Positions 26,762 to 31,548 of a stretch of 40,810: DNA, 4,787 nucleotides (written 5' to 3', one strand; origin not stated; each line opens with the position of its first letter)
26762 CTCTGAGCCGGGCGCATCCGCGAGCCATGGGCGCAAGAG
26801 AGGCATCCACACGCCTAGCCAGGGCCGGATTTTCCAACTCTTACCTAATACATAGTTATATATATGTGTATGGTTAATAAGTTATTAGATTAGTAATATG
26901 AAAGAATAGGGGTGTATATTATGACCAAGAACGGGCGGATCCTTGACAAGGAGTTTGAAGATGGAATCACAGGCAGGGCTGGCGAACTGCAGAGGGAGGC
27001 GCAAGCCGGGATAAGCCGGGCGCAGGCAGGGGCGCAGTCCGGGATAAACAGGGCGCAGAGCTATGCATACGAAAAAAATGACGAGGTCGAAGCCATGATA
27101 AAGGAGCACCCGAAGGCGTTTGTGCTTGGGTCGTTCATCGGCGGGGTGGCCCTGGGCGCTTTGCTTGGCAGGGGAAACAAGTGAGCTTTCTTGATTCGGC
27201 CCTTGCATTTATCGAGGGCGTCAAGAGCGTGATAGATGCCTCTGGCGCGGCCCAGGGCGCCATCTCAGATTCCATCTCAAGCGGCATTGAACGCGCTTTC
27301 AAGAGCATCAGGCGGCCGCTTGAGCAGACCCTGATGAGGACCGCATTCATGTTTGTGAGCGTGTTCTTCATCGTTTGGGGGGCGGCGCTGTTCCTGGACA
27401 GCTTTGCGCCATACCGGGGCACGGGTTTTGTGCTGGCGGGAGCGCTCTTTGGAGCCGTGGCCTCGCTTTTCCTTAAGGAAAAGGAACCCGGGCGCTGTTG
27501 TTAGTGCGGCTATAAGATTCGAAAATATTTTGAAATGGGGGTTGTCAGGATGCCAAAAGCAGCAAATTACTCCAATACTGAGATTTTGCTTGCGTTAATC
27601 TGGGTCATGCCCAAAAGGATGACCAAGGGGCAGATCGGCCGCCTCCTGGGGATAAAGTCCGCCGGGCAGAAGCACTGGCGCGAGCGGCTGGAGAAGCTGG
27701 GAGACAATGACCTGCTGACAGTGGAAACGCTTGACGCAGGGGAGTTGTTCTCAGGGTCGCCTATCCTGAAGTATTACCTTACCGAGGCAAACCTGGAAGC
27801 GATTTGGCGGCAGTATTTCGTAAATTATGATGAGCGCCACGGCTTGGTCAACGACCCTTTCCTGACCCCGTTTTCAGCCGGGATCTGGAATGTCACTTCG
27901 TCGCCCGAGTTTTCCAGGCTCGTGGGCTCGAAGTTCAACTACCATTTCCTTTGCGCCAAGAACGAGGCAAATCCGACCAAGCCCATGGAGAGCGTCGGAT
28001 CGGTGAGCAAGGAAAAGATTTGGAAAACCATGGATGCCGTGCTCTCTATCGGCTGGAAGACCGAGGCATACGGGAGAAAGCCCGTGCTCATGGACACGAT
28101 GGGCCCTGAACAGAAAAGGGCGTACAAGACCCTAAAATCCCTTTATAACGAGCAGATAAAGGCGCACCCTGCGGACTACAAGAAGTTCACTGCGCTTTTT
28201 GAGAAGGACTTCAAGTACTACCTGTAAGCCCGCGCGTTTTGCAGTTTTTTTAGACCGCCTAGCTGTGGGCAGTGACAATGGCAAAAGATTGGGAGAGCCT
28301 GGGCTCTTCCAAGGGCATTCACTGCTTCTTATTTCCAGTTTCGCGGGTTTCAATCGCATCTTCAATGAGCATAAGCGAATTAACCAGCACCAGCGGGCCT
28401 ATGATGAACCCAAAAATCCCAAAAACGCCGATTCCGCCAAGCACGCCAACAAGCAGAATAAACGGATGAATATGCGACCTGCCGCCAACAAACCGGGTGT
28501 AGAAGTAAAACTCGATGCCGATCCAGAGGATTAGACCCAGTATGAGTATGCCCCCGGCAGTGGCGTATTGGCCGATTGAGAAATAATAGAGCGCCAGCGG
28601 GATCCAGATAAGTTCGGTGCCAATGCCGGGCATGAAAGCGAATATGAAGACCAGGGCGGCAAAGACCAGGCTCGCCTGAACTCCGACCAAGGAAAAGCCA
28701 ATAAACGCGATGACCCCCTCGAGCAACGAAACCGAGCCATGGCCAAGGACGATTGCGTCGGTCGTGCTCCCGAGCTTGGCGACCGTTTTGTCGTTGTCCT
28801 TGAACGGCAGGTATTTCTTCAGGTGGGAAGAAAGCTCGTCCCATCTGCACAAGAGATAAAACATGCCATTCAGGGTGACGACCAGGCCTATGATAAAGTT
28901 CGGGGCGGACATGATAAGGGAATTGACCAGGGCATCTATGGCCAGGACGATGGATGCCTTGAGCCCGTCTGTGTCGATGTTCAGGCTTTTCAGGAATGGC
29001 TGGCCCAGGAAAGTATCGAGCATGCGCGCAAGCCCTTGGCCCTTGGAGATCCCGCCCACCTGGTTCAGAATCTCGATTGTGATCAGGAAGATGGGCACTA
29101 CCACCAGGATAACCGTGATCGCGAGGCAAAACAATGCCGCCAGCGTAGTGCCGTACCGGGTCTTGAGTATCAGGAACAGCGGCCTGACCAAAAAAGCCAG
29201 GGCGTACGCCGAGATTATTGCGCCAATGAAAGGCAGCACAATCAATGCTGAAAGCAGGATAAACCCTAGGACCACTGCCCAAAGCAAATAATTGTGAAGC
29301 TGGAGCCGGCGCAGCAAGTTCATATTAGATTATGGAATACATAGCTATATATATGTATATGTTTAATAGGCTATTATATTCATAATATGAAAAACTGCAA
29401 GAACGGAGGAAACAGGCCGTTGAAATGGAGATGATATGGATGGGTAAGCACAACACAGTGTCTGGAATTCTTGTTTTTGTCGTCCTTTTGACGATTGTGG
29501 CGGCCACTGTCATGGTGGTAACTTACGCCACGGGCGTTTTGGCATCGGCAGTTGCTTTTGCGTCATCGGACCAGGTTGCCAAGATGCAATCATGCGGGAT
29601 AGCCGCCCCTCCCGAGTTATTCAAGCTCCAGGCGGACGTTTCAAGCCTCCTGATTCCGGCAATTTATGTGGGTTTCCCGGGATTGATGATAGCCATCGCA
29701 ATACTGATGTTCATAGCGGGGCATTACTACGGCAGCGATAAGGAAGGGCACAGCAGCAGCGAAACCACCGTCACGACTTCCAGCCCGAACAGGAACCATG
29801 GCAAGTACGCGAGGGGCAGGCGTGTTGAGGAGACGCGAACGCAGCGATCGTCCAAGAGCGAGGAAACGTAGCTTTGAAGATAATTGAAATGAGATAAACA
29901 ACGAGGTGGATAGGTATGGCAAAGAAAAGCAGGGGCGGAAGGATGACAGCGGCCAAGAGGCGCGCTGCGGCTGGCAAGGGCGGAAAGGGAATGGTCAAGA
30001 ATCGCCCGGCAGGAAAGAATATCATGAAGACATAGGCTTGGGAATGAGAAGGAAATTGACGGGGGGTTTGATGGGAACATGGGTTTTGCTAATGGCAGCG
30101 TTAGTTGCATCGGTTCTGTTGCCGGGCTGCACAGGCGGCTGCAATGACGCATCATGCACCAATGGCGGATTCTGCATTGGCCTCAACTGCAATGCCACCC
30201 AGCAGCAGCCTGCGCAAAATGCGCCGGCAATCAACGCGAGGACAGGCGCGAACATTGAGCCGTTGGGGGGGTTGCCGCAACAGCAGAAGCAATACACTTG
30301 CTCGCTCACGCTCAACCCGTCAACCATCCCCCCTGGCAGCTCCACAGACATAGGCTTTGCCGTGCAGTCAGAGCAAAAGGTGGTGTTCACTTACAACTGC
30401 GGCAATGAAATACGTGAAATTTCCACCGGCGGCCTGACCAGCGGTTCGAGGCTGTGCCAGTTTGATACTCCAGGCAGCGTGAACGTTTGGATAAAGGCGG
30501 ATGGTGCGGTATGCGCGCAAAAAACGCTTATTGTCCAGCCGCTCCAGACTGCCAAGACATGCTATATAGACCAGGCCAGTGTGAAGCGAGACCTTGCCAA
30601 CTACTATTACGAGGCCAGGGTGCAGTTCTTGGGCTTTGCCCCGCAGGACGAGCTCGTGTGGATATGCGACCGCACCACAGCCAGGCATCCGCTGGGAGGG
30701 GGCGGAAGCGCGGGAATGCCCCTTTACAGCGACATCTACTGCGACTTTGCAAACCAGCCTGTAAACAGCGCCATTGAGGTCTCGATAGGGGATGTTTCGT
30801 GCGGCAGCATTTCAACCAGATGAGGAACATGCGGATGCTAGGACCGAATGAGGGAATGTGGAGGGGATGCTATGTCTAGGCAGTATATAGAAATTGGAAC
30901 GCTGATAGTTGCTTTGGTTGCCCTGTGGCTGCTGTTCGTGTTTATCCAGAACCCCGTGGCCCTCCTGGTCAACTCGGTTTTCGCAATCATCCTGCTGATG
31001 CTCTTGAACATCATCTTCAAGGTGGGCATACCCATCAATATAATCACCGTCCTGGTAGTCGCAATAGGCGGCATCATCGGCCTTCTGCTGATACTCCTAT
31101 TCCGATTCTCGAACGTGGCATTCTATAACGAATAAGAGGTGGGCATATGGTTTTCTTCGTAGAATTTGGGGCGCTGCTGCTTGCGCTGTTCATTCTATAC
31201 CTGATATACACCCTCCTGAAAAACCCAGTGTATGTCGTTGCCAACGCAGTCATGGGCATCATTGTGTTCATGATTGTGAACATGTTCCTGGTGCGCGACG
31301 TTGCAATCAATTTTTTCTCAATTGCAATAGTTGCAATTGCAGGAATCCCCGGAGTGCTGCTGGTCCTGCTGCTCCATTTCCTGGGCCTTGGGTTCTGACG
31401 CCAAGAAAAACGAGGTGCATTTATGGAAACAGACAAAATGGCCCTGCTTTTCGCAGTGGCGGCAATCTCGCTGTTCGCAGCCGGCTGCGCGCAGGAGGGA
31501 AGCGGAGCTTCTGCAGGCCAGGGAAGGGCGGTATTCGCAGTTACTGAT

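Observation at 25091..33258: Lower-GC accessory island of about 8 kb: Zot-like membrane ATPase, duplicated HTH-like genes, and operons of small membrane and Cys-rich secreted proteins (cryptic virus/plasmid remnant or envelope-remodelling island)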

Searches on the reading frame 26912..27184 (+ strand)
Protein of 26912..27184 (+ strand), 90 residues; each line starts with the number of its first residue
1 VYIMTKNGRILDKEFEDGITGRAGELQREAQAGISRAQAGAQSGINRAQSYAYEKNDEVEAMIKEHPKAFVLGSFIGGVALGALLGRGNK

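Call 3: search_protein_families(library=pfam, max_evalue=0.01, proteins=[window:26912-27184:+])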
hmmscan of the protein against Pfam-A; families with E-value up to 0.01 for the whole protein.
window:26912-27184:+ (90 aa): 0 families

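Call 7: search_protein_families(library=phrogs, max_evalue=0.01, proteins=[window:26912-27184:+])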
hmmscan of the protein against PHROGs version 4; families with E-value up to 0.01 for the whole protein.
window:26912-27184:+ (90 aa): 0 families

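Call 42: search_protein_families(library=ncbifam, max_evalue=0.1, proteins=[window:26912-27184:+])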
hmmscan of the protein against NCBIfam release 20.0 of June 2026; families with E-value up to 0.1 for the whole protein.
window:26912-27184:+ (90 aa): 0 families

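Call 83: search_protein_families(library=pfam, max_evalue=10, proteins=[window:26912-27184:+])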
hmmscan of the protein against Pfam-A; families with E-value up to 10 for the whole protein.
window:26912-27184:+ (90 aa): 1 family
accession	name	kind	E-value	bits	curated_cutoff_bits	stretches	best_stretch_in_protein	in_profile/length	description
PF11839.13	Alanine_zipper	-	0.046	14.4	23.1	1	22-64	23-64/69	Alanine-zipper, major outer membrane lipoprotein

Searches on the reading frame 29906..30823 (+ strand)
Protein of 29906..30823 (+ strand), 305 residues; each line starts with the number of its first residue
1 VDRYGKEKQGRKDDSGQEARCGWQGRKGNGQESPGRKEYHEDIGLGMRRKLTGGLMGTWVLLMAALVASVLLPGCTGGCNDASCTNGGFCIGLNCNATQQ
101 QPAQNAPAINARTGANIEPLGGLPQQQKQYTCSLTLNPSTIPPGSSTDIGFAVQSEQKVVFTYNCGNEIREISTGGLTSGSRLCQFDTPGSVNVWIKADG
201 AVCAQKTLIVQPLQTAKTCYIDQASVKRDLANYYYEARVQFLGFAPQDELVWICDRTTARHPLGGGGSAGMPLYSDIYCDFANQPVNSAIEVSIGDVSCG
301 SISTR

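Call 3: search_protein_families(library=pfam, max_evalue=0.01, proteins=[window:29906-30823:+])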
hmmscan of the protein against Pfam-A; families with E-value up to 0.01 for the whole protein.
window:29906-30823:+ (305 aa): 0 families

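Call 7: search_protein_families(library=phrogs, max_evalue=0.01, proteins=[window:29906-30823:+])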
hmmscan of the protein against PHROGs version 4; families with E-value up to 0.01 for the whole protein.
window:29906-30823:+ (305 aa): 0 families

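Call 42: search_protein_families(library=ncbifam, max_evalue=0.1, proteins=[window:29906-30823:+])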
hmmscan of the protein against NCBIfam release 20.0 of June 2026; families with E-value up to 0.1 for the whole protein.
window:29906-30823:+ (305 aa): 0 families

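Call 83: search_protein_families(library=pfam, max_evalue=10, proteins=[window:30044-30823:+])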
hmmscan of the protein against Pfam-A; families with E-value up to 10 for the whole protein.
window:30044-30823:+ (259 aa): 1 family
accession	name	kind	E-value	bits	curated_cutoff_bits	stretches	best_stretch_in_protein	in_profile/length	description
PF10650.14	zf-C3H1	-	6.8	7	20.9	0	31-39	8-17/22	Putative zinc-finger domain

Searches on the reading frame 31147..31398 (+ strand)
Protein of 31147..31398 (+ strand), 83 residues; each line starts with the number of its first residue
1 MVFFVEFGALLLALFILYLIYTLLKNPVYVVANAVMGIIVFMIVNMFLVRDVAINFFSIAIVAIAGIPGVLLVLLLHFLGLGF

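Call 3: search_protein_families(library=pfam, max_evalue=0.01, proteins=[window:31147-31398:+])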
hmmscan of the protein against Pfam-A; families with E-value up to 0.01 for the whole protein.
window:31147-31398:+ (83 aa): 1 family
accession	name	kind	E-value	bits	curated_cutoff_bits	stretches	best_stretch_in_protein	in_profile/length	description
PF07441.16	BofA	-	2e-09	37.9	26.1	1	9-78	2-74/75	SigmaK-factor processing regulatory protein BofA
